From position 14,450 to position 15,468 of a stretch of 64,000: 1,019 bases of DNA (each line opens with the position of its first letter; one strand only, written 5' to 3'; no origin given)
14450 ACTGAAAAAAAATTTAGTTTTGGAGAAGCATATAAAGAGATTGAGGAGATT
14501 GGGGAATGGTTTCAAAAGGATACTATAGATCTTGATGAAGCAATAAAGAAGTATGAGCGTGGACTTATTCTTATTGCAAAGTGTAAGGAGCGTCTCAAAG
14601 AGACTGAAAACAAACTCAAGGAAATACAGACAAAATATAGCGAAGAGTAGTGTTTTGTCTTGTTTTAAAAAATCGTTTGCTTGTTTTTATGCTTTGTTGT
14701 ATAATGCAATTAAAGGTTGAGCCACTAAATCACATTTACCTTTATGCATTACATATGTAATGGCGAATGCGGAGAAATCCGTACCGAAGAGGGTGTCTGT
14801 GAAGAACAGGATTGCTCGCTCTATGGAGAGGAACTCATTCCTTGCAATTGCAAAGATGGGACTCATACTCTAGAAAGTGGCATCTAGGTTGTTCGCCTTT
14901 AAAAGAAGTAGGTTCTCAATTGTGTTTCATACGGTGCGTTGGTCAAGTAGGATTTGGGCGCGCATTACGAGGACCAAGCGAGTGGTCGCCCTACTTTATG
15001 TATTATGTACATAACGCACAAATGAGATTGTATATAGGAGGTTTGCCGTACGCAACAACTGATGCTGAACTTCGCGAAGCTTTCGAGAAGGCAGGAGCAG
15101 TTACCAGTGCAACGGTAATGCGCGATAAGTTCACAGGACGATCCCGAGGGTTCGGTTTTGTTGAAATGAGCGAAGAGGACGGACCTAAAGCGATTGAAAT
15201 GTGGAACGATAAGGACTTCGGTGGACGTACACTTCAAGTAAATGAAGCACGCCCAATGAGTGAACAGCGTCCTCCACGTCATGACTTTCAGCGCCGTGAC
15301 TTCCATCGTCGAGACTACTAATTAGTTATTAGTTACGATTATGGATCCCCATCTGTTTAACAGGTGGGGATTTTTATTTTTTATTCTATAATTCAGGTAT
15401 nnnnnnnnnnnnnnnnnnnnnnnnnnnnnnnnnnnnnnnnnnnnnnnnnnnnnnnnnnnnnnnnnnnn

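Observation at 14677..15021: Strong promoter plus ~310-nt GC-rich structured leader upstream of an RRM RNA-binding protein gene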

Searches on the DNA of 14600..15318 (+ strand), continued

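Call 67: search_with_rna_model(model_id=R1, sources=[window, L002, L003, L004, L005, L006, L007, L008, L009, L010, L011, L012, L013, L014, L015, L016, L018, L019, L038, L039, L040, L041, L042, L043, L044, L045, L046, L047, L048, L049, L050, L051, L053, L057, L059, L060, L061, L062, L064, L069, L071, L072, L083, L117, L124, L125, L126, L127], max_evalue=10, make_alignment=true)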
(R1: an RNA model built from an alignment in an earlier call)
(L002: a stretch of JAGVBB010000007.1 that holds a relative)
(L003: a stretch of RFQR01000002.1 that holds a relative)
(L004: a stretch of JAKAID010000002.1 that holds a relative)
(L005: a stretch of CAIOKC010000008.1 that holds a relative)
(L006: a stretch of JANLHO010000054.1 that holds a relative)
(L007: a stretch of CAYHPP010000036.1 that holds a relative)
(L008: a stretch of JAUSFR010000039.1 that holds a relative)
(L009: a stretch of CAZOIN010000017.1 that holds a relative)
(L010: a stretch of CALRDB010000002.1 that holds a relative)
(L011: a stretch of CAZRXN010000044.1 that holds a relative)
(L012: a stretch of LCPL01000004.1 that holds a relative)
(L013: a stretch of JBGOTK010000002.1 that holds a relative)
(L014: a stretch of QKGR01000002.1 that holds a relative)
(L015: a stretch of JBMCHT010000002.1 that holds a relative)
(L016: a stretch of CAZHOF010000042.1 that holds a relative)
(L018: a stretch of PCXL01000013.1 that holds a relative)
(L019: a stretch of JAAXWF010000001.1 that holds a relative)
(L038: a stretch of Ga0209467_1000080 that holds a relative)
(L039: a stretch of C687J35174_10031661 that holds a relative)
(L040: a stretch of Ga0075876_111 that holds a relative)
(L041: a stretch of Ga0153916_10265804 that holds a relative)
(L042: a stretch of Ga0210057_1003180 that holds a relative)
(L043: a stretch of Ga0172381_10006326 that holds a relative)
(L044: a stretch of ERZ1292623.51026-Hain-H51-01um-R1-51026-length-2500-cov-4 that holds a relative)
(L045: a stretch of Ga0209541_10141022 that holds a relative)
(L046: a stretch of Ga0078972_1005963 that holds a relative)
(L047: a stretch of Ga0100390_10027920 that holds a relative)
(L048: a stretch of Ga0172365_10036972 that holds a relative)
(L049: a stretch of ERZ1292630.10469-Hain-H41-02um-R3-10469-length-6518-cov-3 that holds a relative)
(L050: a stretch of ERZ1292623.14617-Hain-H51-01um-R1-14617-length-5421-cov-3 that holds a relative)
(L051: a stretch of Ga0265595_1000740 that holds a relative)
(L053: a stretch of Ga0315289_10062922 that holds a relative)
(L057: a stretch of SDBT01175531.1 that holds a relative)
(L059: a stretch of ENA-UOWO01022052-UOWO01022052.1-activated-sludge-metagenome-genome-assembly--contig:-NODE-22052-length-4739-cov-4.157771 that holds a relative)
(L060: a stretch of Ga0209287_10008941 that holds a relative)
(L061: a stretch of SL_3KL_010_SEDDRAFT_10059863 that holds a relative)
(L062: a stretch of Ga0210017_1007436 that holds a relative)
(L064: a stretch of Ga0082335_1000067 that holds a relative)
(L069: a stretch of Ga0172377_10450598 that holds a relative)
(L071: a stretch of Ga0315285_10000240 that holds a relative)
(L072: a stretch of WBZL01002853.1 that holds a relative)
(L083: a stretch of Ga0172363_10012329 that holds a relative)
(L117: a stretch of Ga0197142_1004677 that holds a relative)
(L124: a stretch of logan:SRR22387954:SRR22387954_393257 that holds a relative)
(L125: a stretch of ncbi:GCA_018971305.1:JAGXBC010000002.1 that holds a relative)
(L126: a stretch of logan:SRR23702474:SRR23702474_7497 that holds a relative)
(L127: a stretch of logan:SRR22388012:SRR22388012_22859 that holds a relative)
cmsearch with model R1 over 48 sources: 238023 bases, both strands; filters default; matches with E-value up to 10: 33.
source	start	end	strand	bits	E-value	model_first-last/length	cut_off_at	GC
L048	1356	1451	+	48.4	1.3e-07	1-83/83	no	0.24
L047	1257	1404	+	48.1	1.5e-07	1-83/83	no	0.39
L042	1015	1096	+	47.9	1.7e-07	1-83/83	no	0.32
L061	1393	1471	+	47.5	2.1e-07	1-83/83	no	0.28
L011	677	757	+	46.6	3.2e-07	1-83/83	no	0.49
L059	27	110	+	46.6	3.3e-07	1-83/83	no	0.36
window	14904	14997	+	45.5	5.5e-07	1-83/83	no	0.5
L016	2870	2976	+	42.6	2.5e-06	1-83/83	no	0.55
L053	1335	1464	+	42.5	2.6e-06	1-83/83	no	0.37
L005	2903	2967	+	42.4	2.7e-06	1-83/83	no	0.48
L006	2894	2963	+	42.3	2.8e-06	1-83/83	no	0.47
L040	1368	1472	+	42.2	2.9e-06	1-83/83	no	0.47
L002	2885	2978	+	40.7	6.3e-06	1-83/83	no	0.49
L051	1368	1464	+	36.7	4.8e-05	1-83/83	no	0.35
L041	922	1050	+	35.1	0.00011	1-83/83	no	0.47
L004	2900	2976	+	34.8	0.00013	1-83/83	no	0.47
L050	342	416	+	34.4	0.00016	1-83/83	no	0.45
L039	1404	1463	+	32.1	0.00049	1-83/83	no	0.45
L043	1415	1465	+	30.6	0.001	1-83/83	no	0.47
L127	961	1096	+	27.6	0.0048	1-83/83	no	0.47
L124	1013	1112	+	26.1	0.01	1-83/83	no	0.5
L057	1389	1459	+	26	0.011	1-83/83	no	0.27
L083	1325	1464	+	25.1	0.017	1-83/83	no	0.32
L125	999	1102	+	22.4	0.069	1-83/83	no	0.54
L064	1386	1462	+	20.3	0.19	1-83/83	no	0.25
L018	3716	3776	+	17.1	1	1-83/83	no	0.31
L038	2525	2625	+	15.3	2.4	1-83/83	no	0.35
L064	691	786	-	13.5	6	1-83/83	no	0.31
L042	1016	1097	-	13.2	7.2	1-83/83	no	0.32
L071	362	432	+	12.9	8.5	1-83/83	no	0.3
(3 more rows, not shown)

Alignment A9: 33 matches aligned to the model, 220 columns, each read 5' to 3' on its own strand. Consensus structure (alignment columns), stored with it:
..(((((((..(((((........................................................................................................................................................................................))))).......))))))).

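Call 87: search_with_rna_model(model_id=R1, sources=[L130, L131, L132, L126, L128, L129], max_evalue=5, filters=off)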
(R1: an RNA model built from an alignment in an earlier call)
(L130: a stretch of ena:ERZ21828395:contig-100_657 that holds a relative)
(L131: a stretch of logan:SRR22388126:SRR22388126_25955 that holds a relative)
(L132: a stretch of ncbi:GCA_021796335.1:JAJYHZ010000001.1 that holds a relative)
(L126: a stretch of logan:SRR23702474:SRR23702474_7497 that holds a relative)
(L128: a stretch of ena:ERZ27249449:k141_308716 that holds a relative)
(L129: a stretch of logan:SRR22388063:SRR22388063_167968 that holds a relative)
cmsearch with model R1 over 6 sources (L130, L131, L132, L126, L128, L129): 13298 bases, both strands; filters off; matches with E-value up to 5: 6.
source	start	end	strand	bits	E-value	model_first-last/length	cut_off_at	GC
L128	1660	1753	+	45.5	3.1e-08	1-83/83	no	0.52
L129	160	253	+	43.3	9.6e-08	1-83/83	no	0.53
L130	896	985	+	28.3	0.00019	1-83/83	no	0.43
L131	906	972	+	18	0.034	1-83/83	no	0.54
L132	925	982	+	17.8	0.039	1-83/83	no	0.43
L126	1117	1176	+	10.5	1.6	1-83/83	no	0.55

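Call 89: search_rna_families(sources=[L075, L086, L088, L089, L095, L099, L101, L103, L112, L113, L116, L054, L077, L081, L108, L020, L021, L027, L034, L036], threshold=gathering)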
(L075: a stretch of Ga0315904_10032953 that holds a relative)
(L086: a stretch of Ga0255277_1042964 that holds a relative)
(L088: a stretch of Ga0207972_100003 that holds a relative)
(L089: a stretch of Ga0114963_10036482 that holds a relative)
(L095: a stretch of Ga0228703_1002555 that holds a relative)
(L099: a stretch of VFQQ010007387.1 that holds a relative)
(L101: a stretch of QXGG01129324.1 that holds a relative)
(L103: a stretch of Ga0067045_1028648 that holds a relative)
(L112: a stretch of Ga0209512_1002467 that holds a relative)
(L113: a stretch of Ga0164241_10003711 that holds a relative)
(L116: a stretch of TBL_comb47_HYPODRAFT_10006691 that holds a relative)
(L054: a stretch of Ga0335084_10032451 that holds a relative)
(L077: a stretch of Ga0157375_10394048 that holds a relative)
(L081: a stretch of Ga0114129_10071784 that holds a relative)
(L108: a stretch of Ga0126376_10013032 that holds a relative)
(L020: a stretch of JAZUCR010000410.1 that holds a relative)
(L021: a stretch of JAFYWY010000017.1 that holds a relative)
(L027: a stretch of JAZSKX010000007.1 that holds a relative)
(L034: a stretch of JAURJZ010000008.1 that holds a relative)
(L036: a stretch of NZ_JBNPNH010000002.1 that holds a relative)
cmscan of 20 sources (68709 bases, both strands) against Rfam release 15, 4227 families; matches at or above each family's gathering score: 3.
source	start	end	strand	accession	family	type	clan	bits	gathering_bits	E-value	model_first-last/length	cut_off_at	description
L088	402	594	-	RF00080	Manganese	Cis-reg; riboswitch;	-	62.4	45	5.6e-14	1-177/177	no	Manganese Mn2+ riboswitch aptamer (yybP-ykoY)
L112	741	814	-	RF00005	tRNA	Gene; tRNA;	CL00001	61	29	9.8e-11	1-71/71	no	tRNA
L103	1149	1224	-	RF00521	SAM_alpha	Cis-reg; riboswitch;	-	39.3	36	2.6e-05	1-79/79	no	Alpha-proteobacteria SAM riboswitch aptamer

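Call 90: search_with_rna_model(model_id=R1, sources=[L002, L004, L005, L006, L011, L016, L039, L040, L041, L042, L043, L047, L048, L050, L051, L053, L057, L059, L061, L064, L083, L124, L125, L127, L129, L130, L131, L132], max_evalue=0.05, filters=off, make_alignment=true)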
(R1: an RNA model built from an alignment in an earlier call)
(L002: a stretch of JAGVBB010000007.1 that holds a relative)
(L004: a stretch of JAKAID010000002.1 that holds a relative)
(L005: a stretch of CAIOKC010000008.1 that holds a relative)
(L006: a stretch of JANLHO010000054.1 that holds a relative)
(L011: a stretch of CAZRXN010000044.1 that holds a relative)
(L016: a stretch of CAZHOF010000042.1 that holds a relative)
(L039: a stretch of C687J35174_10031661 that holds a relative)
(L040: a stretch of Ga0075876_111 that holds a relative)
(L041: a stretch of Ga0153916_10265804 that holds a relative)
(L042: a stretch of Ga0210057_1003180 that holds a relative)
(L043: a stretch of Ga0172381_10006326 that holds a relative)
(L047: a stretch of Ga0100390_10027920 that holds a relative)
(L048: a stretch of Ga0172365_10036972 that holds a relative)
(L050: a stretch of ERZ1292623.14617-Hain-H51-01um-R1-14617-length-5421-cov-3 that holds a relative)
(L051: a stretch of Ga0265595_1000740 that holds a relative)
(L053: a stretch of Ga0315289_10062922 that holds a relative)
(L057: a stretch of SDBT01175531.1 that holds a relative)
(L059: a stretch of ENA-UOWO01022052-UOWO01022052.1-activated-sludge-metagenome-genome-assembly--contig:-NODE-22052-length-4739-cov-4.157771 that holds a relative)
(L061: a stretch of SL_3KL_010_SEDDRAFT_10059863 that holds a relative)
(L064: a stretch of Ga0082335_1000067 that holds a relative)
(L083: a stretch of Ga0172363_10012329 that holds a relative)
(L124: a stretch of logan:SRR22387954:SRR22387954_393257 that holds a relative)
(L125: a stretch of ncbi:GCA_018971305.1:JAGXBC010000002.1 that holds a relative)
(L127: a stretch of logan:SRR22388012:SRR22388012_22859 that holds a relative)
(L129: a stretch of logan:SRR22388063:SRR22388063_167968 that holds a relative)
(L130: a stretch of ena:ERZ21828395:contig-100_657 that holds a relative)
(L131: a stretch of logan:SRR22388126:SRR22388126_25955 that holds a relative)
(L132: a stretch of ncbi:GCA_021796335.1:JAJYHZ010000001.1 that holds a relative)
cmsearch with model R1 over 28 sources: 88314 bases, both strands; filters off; matches with E-value up to 0.05: 25.
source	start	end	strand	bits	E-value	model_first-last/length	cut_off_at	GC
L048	1356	1451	+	48.4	4.9e-08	1-83/83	no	0.24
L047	1257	1404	+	48.1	5.6e-08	1-83/83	no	0.39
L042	1015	1096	+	47.9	6.2e-08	1-83/83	no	0.32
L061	1393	1471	+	47.5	7.7e-08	1-83/83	no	0.28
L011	677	757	+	46.6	1.2e-07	1-83/83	no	0.49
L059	27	110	+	46.6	1.2e-07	1-83/83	no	0.36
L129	160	253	+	43.3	6.4e-07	1-83/83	no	0.53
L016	2870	2976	+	42.6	9.1e-07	1-83/83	no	0.55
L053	1335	1464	+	42.5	9.6e-07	1-83/83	no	0.37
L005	2903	2967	+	42.4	1e-06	1-83/83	no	0.48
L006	2894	2963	+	42.3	1e-06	1-83/83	no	0.47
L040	1368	1472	+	42.2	1.1e-06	1-83/83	no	0.47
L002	2885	2978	+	40.7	2.3e-06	1-83/83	no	0.49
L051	1368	1464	+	36.7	1.8e-05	1-83/83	no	0.35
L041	922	1050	+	35.1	3.9e-05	1-83/83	no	0.47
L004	2900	2976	+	34.8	4.8e-05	1-83/83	no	0.47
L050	342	416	+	34.4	5.9e-05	1-83/83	no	0.45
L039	1404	1463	+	32.1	0.00018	1-83/83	no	0.45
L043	1415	1465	+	30.6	0.00039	1-83/83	no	0.47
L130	896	985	+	28.3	0.0012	1-83/83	no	0.43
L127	961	1096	+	27.6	0.0018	1-83/83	no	0.47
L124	1013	1112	+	26.1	0.0038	1-83/83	no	0.5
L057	1389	1459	+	26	0.0041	1-83/83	no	0.27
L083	1325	1464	+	25.2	0.0062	1-83/83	no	0.32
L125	999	1102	+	22.4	0.026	1-83/83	no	0.54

Alignment A10: 25 matches aligned to the model, 203 columns, each read 5' to 3' on its own strand. Consensus structure (alignment columns), stored with it:
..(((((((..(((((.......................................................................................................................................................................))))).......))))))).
